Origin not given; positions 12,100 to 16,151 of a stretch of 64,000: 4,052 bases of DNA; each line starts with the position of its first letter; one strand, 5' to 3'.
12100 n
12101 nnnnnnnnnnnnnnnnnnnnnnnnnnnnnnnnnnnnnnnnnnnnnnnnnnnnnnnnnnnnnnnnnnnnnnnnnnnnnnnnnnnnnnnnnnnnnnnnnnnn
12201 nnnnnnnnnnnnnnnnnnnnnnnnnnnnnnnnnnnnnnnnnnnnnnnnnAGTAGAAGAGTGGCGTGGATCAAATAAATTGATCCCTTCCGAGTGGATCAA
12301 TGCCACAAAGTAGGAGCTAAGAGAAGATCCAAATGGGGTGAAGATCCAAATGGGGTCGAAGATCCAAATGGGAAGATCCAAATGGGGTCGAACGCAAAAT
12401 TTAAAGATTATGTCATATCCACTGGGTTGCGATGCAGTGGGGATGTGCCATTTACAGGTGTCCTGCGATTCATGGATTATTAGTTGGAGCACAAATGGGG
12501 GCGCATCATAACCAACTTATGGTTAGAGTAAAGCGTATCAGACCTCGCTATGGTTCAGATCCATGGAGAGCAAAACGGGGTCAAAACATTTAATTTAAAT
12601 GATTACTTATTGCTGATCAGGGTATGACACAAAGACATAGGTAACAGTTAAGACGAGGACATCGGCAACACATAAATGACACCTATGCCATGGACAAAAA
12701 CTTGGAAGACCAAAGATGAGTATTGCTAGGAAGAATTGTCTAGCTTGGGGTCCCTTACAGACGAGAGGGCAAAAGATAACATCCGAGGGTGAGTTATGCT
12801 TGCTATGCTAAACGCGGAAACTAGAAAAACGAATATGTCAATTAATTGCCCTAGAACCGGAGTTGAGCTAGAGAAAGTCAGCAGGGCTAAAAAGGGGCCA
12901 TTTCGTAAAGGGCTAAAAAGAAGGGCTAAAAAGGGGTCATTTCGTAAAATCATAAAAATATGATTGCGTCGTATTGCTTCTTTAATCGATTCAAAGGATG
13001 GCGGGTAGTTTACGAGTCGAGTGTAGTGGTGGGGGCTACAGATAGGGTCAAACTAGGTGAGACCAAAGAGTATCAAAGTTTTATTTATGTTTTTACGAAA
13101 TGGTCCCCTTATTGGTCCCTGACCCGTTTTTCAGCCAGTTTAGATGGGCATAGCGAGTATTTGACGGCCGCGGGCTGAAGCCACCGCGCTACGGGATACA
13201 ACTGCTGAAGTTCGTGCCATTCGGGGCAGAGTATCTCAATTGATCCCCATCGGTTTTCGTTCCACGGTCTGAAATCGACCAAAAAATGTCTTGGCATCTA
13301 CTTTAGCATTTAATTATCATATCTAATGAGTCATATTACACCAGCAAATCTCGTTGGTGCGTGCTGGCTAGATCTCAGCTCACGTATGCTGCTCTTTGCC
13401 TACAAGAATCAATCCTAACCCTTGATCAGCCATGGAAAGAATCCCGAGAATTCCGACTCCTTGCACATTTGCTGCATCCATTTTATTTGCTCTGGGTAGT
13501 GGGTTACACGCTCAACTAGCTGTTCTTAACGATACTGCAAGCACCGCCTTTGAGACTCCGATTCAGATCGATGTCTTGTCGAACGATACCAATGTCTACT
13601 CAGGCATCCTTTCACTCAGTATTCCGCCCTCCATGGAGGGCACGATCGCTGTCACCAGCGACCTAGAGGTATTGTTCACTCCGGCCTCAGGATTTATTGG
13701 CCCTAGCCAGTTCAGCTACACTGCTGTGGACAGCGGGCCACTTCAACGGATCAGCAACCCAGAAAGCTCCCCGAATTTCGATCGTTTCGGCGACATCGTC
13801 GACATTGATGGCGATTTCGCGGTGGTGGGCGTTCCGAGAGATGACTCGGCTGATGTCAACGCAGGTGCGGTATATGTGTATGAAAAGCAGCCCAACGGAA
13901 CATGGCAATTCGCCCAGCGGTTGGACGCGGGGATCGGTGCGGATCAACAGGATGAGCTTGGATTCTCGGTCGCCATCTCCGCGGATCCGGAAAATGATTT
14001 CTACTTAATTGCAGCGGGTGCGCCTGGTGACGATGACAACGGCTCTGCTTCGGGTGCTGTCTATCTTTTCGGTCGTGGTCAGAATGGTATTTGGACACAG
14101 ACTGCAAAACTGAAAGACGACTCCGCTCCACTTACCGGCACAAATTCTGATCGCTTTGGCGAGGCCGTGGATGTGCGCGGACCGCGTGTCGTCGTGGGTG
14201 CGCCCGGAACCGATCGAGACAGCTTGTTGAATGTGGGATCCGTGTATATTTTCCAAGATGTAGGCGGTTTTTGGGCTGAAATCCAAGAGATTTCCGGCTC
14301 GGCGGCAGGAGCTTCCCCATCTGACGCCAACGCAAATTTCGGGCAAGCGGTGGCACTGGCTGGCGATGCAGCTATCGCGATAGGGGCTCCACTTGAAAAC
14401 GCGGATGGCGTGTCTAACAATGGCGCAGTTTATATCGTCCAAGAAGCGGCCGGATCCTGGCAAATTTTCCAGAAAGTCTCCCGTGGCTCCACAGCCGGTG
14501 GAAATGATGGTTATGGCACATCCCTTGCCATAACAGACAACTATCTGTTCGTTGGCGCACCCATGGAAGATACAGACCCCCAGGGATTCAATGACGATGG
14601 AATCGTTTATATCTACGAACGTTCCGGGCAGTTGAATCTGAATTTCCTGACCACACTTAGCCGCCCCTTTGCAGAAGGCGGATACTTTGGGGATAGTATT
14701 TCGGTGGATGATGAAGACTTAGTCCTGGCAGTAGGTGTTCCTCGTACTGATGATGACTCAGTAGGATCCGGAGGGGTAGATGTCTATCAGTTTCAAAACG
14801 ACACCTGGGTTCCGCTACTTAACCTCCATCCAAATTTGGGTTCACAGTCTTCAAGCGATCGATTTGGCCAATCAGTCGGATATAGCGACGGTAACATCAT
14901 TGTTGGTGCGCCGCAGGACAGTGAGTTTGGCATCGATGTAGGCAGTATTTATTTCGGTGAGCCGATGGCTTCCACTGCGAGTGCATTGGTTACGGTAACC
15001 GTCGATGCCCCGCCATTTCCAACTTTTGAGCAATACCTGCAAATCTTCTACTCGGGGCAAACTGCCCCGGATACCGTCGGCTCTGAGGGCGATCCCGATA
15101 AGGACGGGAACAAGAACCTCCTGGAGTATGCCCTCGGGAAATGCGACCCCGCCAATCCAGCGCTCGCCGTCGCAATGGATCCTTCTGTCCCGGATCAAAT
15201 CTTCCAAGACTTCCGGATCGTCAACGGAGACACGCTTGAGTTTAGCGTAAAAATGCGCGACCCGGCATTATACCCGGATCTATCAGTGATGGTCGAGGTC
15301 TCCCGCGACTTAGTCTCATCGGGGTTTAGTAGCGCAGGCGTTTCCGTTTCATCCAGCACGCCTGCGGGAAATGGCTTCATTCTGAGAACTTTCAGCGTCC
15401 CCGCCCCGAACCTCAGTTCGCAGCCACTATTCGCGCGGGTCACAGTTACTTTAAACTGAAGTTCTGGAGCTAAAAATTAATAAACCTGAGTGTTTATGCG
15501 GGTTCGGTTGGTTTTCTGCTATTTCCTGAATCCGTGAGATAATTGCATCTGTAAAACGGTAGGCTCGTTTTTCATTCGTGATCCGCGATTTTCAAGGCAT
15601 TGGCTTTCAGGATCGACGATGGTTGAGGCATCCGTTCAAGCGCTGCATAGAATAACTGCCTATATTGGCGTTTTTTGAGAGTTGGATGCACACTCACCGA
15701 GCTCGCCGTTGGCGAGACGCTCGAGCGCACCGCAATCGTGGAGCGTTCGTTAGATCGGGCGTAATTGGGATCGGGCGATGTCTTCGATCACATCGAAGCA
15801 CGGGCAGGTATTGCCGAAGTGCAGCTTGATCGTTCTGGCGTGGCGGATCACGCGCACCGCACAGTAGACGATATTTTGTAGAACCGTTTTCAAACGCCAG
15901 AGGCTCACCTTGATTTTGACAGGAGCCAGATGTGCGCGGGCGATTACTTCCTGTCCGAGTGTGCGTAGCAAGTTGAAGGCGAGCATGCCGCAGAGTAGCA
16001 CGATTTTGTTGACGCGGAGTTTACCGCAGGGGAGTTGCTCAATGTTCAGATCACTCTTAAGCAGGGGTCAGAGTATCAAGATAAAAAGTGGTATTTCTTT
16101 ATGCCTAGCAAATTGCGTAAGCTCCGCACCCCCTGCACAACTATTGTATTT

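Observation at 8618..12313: Three-gene Lamassu / ABC-3C (DdmABC-like) candidate defence operon with a Cap4-type nuclease effector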

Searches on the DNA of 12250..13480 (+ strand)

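Call 41: search_dna_similar(query=window:12314-13431:+, collection=plasmids, mode=distant, max_rows=10)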
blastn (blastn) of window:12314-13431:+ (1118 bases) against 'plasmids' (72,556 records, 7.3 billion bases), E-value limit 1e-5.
No match.

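Call 42: search_dna_similar(query=window:12314-13431:+, collection=phages, mode=distant, max_rows=10)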
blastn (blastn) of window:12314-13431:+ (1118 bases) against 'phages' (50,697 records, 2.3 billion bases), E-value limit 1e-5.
No match.

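Call 58: search_rna_families(source=window, start=12250, end=13480, threshold=evalue, max_evalue=1)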
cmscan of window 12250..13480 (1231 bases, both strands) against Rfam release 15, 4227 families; matches with E-value up to 1: 0.
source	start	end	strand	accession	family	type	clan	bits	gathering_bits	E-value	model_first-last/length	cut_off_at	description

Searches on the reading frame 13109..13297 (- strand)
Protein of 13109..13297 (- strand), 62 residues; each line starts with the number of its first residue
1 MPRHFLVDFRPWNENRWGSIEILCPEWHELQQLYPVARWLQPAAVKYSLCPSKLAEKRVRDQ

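Call 44: search_protein_families(library=pfam, proteins=[window:13109-13297:-], max_evalue=1)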
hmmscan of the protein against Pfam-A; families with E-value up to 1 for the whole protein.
window:13109-13297:- (62 aa): 1 family
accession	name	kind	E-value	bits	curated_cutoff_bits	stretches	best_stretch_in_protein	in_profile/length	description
PF23088.1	DUF7047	-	0.16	12.6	27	1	30-44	12-26/61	Domain of unknown function (DUF7047)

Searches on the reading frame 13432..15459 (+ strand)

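Call 56: search_protein_families(library=pfam, proteins=[window:13432-15459:+], max_evalue=0.001)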
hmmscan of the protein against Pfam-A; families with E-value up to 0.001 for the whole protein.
window:13432-15459:+ (675 aa): 4 families
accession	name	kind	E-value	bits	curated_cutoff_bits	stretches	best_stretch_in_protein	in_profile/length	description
PF14312.12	FG-GAP_2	-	1.2e-42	144.3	23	5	221-274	1-49/49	FG-GAP repeat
PF17963.7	Big_9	-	4.6e-07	31.1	23.6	1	32-101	6-77/89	Bacterial Ig domain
PF18698.7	HisK_sensor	-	3.6e-05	24.6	27.3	0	314-337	102-123/126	Histidine kinase sensor domain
PF17892.7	Cadherin_5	-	0.00025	21.3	26.5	1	35-101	13-84/98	Cadherin-like domain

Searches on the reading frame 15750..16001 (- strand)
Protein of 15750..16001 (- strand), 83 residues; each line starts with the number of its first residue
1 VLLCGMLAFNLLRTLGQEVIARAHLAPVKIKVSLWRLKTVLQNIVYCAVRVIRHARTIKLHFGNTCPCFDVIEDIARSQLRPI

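Call 56: search_protein_families(library=pfam, proteins=[window:15750-16001:-], max_evalue=0.001)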
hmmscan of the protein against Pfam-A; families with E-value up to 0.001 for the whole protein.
window:15750-16001:- (83 aa): 1 family
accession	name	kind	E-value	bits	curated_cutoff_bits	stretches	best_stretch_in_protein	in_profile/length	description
PF13701.12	DDE_Tnp_1_4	-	0.00056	18.7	34.7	1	6-76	364-427/435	Transposase DDE domain group 1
